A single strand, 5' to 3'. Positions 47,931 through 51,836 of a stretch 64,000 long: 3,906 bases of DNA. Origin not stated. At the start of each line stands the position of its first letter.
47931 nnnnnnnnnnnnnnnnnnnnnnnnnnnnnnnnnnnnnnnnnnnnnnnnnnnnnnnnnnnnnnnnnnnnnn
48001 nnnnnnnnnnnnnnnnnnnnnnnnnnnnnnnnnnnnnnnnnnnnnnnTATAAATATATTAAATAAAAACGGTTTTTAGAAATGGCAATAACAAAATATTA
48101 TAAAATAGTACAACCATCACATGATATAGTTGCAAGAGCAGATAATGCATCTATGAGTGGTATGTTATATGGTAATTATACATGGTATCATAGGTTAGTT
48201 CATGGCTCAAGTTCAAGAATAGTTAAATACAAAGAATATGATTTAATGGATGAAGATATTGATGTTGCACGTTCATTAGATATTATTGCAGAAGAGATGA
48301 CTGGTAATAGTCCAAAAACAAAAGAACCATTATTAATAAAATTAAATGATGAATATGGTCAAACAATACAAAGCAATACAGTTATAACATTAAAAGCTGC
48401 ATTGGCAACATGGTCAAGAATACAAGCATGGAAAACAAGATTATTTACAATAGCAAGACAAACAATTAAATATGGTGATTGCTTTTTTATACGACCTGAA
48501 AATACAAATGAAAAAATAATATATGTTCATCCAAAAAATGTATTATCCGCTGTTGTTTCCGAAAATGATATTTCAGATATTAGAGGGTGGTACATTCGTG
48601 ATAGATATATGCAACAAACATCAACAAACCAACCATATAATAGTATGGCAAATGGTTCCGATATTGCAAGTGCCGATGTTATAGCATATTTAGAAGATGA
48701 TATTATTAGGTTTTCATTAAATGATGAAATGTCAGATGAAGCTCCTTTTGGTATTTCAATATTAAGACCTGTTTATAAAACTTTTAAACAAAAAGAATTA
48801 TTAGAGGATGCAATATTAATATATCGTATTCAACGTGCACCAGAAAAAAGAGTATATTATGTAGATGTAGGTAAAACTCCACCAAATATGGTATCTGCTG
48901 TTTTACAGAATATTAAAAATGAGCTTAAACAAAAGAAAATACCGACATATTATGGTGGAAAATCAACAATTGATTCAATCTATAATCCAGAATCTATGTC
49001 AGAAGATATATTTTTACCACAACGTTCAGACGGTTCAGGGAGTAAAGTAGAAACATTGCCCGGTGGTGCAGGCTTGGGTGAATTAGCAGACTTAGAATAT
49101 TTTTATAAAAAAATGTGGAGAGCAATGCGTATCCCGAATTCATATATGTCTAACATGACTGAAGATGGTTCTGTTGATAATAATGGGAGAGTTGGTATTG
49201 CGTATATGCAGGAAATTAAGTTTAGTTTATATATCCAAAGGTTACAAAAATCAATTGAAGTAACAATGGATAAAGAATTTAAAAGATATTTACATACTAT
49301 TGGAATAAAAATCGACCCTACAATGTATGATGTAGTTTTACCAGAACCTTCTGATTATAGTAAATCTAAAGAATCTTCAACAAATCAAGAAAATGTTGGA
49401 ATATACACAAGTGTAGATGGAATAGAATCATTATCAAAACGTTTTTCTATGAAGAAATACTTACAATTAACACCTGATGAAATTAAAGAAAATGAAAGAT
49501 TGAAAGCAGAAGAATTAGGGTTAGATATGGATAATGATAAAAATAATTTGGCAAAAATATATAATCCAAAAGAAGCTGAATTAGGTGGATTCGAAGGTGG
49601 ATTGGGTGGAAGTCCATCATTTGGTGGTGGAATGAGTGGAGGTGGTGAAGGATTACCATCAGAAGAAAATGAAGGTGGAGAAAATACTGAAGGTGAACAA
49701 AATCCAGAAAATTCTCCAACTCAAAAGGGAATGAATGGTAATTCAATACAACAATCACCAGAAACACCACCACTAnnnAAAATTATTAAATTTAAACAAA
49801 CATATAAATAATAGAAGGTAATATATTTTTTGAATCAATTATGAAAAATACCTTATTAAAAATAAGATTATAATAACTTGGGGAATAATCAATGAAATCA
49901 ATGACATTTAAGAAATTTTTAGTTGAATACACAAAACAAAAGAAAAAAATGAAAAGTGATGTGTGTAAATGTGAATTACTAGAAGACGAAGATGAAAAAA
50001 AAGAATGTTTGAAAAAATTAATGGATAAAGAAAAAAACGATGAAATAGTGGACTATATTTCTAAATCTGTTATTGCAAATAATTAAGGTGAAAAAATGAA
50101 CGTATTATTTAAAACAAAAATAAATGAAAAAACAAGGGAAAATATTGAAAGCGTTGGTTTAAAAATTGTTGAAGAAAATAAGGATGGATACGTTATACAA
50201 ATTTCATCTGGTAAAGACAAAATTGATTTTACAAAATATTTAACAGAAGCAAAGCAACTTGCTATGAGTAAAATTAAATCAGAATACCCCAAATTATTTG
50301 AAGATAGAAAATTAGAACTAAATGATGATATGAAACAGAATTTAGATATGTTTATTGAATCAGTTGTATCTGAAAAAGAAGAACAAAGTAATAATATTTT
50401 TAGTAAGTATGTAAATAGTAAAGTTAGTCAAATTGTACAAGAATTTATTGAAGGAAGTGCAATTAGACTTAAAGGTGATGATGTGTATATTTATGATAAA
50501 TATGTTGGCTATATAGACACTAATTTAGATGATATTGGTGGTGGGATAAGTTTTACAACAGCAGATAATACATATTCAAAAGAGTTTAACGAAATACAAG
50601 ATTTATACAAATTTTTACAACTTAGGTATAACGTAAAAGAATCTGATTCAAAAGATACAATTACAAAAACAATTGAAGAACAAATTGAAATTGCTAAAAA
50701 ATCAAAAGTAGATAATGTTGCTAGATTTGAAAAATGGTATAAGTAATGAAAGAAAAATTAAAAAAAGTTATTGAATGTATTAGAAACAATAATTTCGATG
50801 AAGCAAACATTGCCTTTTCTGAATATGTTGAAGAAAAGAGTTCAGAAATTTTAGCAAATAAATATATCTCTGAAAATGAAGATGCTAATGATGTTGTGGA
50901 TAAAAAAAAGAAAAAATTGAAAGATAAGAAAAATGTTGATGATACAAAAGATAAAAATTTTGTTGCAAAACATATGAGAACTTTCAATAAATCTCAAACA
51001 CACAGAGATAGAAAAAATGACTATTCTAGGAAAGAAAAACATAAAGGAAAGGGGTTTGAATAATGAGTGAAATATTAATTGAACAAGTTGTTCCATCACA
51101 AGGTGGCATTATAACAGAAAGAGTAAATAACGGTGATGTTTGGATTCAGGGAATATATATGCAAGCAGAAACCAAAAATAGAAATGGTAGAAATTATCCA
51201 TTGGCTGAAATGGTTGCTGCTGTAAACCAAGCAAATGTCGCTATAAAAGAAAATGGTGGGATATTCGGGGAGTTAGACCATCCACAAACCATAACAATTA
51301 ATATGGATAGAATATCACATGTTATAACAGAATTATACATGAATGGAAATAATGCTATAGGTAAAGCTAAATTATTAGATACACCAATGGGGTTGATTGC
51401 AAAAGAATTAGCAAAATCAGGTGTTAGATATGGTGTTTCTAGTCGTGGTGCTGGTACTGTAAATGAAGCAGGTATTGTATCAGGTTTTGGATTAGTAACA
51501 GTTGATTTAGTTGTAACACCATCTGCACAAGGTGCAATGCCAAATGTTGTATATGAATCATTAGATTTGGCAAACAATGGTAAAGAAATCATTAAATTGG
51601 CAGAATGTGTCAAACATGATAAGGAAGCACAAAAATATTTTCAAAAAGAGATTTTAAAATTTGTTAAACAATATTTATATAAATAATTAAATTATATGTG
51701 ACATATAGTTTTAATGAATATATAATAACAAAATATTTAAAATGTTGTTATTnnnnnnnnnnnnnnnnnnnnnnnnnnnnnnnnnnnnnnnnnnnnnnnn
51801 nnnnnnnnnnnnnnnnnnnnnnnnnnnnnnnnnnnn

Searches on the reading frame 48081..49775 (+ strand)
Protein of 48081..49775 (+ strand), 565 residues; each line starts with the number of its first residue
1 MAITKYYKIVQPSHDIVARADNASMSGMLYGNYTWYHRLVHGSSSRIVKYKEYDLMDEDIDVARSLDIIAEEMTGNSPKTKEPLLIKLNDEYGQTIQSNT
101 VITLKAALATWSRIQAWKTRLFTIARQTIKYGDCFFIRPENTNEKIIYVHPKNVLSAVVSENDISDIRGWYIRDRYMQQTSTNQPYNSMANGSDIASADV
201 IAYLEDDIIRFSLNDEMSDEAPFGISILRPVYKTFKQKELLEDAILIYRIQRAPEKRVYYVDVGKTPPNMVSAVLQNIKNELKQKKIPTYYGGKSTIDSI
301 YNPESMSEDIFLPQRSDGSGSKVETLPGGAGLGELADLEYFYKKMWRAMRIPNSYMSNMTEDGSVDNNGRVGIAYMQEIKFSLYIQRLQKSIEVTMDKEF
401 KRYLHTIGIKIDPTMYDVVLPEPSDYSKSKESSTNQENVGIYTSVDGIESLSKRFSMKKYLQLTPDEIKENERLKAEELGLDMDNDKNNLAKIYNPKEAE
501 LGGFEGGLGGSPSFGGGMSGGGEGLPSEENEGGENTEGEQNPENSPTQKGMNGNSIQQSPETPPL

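Call 46: search_dna_similar(query=window:48081-49775:+, collection=phages, mode=protein, max_rows=15)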
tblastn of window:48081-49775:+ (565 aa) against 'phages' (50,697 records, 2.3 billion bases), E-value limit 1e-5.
Records with a match: 2544; places in all: 2546; records where one place covers at least 80% of the query: 61.
Best place of each record, by identity: <60% 2544.
By first word of the organism name: Escherichia 667; Synechococcus 382; Klebsiella 328; Salmonella 202; Vibrio 134; Shigella 89; Aeromonas 80; Acinetobacter 71; Cyanophage 62; Enterobacter 58; and 59 more.
By host as written in the record: - 456; Escherichia coli 278; Klebsiella pneumoniae 114; Synechococcus 107; Synechococcus sp. 41; Escherichia coli O157:H7 38; Salmonella enterica 29; Synechococcus sp. WH7803 28; and 564 more.
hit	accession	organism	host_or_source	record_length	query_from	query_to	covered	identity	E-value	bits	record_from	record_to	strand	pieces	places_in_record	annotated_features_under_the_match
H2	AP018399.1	Xanthomonas phage XacN1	Xanthomonas citri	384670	1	499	88%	52.5%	1e-162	518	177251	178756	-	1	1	portal vertex protein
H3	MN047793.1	Xanthomonas phage Xoo-sp13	Xanthomonas oryzae pv. oryzae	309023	3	499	88%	51.8%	9e-159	508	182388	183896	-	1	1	portal vertex protein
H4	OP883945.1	Stenotrophomonas phage CM1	Stenotrophomonas maltophilia SRM01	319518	4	499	88%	47.4%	3e-144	466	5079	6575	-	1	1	record has no annotation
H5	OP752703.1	Stenotrophomonas phage RAS14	Stenotrophomonas maltophilia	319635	4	499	88%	47.4%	3e-144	466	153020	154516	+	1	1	portal vertex protein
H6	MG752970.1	Ralstonia phage RsoM2USA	Ralstonia solanacearum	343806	3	478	84%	38.3%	3e-102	345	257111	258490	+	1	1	hypothetical protein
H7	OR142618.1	Pseudomonas phage Callisto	Pseudomonas aeruginosa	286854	34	481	79%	38.4%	9e-85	294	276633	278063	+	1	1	hypothetical protein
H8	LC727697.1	Pseudomonas phage sp. 30-2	Pseudomonas aeruginosa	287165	34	481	79%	38.4%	9e-85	294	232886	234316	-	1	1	hypothetical protein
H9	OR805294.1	Pseudomonas phage Ettore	Pseudomonas aeruginosa PAO1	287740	34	481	79%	38.4%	9e-85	294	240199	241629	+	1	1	portal protein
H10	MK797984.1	Pseudomonas phage vB_PaeM_PA5oct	-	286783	34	481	79%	38.2%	2e-84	292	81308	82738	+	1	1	portal (connector) protein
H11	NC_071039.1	Pseudomonas phage vB_PaeM_PA5oct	-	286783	34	481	79%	38.2%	2e-84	292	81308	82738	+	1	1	portal protein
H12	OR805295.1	Pseudomonas phage Paride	Pseudomonas aeruginosa PAO1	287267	34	481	79%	38.2%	2e-84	292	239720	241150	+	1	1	portal protein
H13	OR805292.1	Pseudomonas phage Cassandra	Pseudomonas aeruginosa PAO1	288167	34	481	79%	38.2%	2e-84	292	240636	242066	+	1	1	portal protein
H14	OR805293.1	Pseudomonas phage Deifobo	Pseudomonas aeruginosa PAO1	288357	34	481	79%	38.2%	2e-84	292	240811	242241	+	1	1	portal protein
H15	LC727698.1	Pseudomonas phage sp. 30-3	Pseudomonas aeruginosa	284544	34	481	79%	38.2%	3e-84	292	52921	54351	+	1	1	hypothetical protein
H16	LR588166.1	Pseudomonas phage vB_PaeM_MIJ3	-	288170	34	481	79%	38.2%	3e-84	292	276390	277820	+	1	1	head portal vertex protein: head portal vertex protein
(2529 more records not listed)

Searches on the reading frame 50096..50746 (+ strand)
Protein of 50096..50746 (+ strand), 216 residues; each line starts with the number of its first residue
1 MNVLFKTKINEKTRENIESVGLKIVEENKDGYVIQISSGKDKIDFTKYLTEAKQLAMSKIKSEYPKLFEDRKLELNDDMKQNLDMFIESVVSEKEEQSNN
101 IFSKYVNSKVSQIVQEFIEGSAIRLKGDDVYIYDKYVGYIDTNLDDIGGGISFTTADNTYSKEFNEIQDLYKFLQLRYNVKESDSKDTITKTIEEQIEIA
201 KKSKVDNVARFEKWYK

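Call 95: search_protein_families(library=pfam, proteins=[window:50096-50746:+], max_evalue=0.01)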
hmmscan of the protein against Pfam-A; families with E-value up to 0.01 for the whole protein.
window:50096-50746:+ (216 aa): 1 family
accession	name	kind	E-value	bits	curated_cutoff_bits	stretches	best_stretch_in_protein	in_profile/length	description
PF22199.2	FKBP26_IF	-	0.00062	20.1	27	1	11-45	7-42/46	FKBP26, IF domain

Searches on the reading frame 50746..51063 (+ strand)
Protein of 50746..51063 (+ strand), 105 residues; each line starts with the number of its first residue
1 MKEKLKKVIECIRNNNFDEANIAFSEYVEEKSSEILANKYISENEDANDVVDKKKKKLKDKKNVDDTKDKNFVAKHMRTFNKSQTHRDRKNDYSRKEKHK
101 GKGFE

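Call 95: search_protein_families(library=pfam, proteins=[window:50746-51063:+], max_evalue=0.01)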
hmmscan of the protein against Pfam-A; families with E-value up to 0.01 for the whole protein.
window:50746-51063:+ (105 aa): 2 families
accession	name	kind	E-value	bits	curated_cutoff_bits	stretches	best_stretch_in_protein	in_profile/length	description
PF23876.1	DUF7230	-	3.1e-14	53.3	27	1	69-103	3-36/42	Family of unknown function (DUF7230)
PF16598.10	Edc3_linker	-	0.0046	17.8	30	1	47-99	13-65/91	Linker region of enhancer of mRNA-decapping protein 3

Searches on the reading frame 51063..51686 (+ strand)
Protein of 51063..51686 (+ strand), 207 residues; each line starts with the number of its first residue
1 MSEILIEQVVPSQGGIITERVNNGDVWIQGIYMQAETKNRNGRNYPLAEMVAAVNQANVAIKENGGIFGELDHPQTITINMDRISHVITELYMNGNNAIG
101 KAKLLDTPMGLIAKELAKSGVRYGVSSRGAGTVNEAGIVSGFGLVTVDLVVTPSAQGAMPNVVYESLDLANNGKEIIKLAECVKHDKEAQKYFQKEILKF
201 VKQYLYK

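Call 95: search_protein_families(library=pfam, proteins=[window:51063-51686:+], max_evalue=0.01)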
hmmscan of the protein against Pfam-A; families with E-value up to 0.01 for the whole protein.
window:51063-51686:+ (207 aa): 1 family
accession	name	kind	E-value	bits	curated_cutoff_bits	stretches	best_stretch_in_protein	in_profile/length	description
PF03420.18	Peptidase_S77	-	2e-21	76.8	27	1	5-159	25-187/198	Prohead core protein serine protease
